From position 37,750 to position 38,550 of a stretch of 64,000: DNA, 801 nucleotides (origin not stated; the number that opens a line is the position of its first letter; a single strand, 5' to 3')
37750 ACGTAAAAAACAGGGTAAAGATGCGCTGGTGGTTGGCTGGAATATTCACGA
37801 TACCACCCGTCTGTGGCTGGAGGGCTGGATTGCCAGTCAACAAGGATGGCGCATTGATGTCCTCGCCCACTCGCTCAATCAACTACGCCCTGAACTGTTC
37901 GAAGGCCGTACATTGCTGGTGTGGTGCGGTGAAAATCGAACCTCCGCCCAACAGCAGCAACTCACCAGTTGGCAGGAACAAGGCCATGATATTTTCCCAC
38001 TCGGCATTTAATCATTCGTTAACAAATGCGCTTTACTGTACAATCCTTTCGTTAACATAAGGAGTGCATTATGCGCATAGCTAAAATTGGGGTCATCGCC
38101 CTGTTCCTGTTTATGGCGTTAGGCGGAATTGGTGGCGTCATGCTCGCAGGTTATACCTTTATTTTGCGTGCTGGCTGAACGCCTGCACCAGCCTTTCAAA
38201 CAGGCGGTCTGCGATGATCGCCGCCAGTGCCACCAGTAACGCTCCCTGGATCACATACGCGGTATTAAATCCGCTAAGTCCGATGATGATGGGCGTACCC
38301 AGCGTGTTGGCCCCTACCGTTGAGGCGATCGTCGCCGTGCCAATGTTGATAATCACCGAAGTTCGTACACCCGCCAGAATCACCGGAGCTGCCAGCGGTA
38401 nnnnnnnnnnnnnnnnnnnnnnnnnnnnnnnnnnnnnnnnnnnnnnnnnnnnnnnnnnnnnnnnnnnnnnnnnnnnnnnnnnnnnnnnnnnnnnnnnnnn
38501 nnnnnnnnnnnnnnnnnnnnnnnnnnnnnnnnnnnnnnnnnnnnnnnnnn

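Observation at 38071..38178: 35-aa single-TM peptide gene (yohO) convergently overlapping the 3' end of yehW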

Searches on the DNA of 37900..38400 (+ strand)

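Call 3: search_dna_similar(query=window:37900-38400:+, collection=ecoli_genomes, mode=near, max_rows=10)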
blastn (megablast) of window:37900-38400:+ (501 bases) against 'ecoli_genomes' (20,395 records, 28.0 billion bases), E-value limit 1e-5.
Records with a match: 5425; places in all: 5427; records where one place covers at least 80% of the query: 5425.
Genomes with a match: 5423 of 5426; with a place that covers at least 80% of the query: 5423. Places per genome that has any: lowest 1, median 1, highest 2. On chromosomes: 5425 places; on plasmids: 2.
Best place of each record, by identity: >=99% 151; 95-99% 5274.
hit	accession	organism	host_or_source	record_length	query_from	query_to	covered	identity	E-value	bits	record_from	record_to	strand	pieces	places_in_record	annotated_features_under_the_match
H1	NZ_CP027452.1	Escherichia coli strain 2014C-3338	Homo sapiens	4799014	1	501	100%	99.4%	0e+0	909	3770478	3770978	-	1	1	yehW: glycine betaine ABC transporter permease YehW | mlrA: HTH-type transcriptional regulator MlrA | yohO: protein YohO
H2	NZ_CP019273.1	Escherichia coli strain 13P477T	pig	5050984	1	501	100%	99.4%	0e+0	909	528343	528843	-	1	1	yehW: glycine betaine ABC transporter permease YehW | mlrA: HTH-type transcriptional regulator MlrA | yohO: protein YohO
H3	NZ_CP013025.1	Escherichia coli strain 2009C-3133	Homo sapiens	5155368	1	501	100%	99.4%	0e+0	909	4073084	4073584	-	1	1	yehW: glycine betaine ABC transporter permease YehW | mlrA: HTH-type transcriptional regulator MlrA | yohO: protein YohO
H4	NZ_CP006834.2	Escherichia coli APEC O2-211 strain APEC O2-211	Gallus gallus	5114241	1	501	100%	99.4%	0e+0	909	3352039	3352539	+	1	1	yehW: glycine betaine ABC transporter permease YehW | mlrA: HTH-type transcriptional regulator MlrA | yohO: protein YohO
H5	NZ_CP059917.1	Escherichia coli strain 64.1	Turkey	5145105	1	501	100%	99.4%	0e+0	909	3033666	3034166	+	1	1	yehW: glycine betaine ABC transporter permease YehW | mlrA: HTH-type transcriptional regulator MlrA | yohO: protein YohO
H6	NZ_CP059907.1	Escherichia coli strain 181.1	Turkey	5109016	1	501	100%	99.4%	0e+0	909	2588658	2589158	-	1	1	yehW: glycine betaine ABC transporter permease YehW | mlrA: HTH-type transcriptional regulator MlrA | yohO: protein YohO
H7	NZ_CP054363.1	Escherichia coli strain SCU-171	Homo sapiens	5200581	1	501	100%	99.4%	0e+0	909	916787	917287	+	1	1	yehW: glycine betaine ABC transporter permease YehW | mlrA: HTH-type transcriptional regulator MlrA | yohO: protein YohO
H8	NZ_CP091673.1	Escherichia coli strain KKo009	river water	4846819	1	501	100%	99.4%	0e+0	909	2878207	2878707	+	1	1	yehW: glycine betaine ABC transporter permease YehW | mlrA: HTH-type transcriptional regulator MlrA | yohO: protein YohO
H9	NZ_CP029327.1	Escherichia coli strain A37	Notomys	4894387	1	501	100%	99.4%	0e+0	909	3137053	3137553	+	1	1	yehW: glycine betaine ABC transporter permease YehW | mlrA: HTH-type transcriptional regulator MlrA | yohO: protein YohO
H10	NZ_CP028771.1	Escherichia coli strain A3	Lesser long-eared bat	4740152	1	501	100%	99.4%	0e+0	909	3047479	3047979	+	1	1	yehW: glycine betaine ABC transporter permease YehW | mlrA: HTH-type transcriptional regulator MlrA | yohO: protein YohO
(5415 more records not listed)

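Call 6: get_annotated_region(hit=H1, flank=4000)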
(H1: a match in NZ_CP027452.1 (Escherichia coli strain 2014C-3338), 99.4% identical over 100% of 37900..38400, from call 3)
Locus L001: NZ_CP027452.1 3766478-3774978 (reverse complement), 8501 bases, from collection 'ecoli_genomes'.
description: Escherichia coli strain 2014C-3338 chromosome, complete genome
organism: Escherichia coli strain 2014C-3338 (NCBI taxid 562)
replicon: chromosome; assembly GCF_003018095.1
host: Homo sapiens; source: stool; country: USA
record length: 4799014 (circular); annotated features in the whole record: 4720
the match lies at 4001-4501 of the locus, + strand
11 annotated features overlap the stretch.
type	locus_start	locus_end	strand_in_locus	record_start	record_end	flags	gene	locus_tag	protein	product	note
CDS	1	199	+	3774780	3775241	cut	yehR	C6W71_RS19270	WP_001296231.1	YehR family lipoprotein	-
CDS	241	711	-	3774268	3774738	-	yehS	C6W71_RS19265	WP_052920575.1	DUF1456 family protein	-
CDS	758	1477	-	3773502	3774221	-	btsR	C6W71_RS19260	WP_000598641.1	two-component system response regulator BtsR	-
CDS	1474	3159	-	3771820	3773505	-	btsS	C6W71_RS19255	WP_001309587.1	two-component regulatory system sensor histidine kinase BtsS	-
CDS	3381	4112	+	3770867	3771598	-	mlrA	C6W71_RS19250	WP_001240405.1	HTH-type transcriptional regulator MlrA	-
CDS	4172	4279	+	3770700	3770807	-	yohO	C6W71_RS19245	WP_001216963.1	protein YohO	-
CDS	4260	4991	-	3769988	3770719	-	yehW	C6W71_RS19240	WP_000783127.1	glycine betaine ABC transporter permease YehW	-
CDS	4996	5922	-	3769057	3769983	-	yehX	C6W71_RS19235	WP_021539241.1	glycine betaine ABC transporter ATP binding protein YehX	-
CDS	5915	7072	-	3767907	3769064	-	yehY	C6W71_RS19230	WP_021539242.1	glycine betaine ABC transporter permease YehY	-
CDS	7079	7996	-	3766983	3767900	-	osmF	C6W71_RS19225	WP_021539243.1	glycine betaine ABC transporter substrate-binding protein OsmF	-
CDS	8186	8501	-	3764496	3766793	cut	bglX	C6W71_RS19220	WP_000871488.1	beta-glucosidase BglX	-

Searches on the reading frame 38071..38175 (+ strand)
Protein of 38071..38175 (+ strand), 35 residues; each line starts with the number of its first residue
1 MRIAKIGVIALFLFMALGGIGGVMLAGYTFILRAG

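Call 4: search_protein_families(library=pfam, proteins=[window:38071-38175:+], max_evalue=1)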
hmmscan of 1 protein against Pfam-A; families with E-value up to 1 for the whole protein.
seq(35 aa): 1 family
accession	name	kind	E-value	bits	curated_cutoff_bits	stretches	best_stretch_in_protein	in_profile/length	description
PF06522.17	B12D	-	0.36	10.7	21.5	1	8-29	6-27/54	NADH-ubiquinone reductase complex 1 MLRQ subunit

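Call 5: search_protein_families(library=ncbifam, proteins=[window:38071-38175:+], max_evalue=1)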
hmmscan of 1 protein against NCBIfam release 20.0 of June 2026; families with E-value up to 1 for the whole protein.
seq(35 aa): 1 family
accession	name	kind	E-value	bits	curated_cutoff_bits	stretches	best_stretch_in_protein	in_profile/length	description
NF010225.0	PRK13681.1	equivalog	8.8e-23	80.1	57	1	1-35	1-35/35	protein YohO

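Call 33: search_protein_representatives(protein=window:38071-38175:+)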
Query: 35 residues. Proteins with E-value up to 0.001 (for the whole library): 17; up to 1e-10: 1; up to 1e-30: 0. The best 17 are listed.
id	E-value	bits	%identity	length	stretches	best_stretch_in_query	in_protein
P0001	1.0e-11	58.6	97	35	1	1-35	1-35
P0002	1.6e-07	46.0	87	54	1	1-31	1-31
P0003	1.9e-07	45.8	96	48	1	8-35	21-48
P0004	5.0e-07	44.5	71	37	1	1-35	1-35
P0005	1.6e-06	43.0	89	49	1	1-28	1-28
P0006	1.9e-06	42.7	96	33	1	1-27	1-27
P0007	3.0e-06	42.2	74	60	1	1-35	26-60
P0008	7.7e-06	40.9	71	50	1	1-35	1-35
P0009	1.2e-05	40.4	74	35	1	1-35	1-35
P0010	2.6e-05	39.4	71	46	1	1-35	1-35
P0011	3.9e-05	38.8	67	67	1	1-33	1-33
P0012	4.8e-05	38.6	96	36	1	1-24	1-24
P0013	9.8e-05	37.6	88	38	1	9-33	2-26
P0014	2.6e-04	36.3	64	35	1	1-33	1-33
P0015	2.7e-04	36.3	60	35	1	1-35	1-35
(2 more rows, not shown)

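Call 58: search_solved_structures(query=A1, max_evalue=1)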
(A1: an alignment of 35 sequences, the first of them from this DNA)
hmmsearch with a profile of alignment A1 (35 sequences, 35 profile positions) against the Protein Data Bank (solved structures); distinct sequences matched with E-value up to 1: 0.

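Call 62: predict_structure(alignment_id=A1)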
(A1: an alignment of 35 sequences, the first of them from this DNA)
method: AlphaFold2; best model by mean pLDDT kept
length: 35 residues; sequences in the alignment: 35
mean_pLDDT: 86.5   pTM: 0.45
mean pLDDT of the five models: 86.5, 85.2, 83.8, 75.1, 73.2
residues with pLDDT >= 90: 16; 70-90: 17; 50-70: 2; < 50: 0
segments of 3 or more residues with pLDDT < 50: none
pLDDT, mean of each block of 10 residues (from residue 1): 93 90 85 70
secondary structure, 60 per line:
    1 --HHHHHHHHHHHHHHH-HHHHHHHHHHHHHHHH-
elements in order: H3-17 H19-34
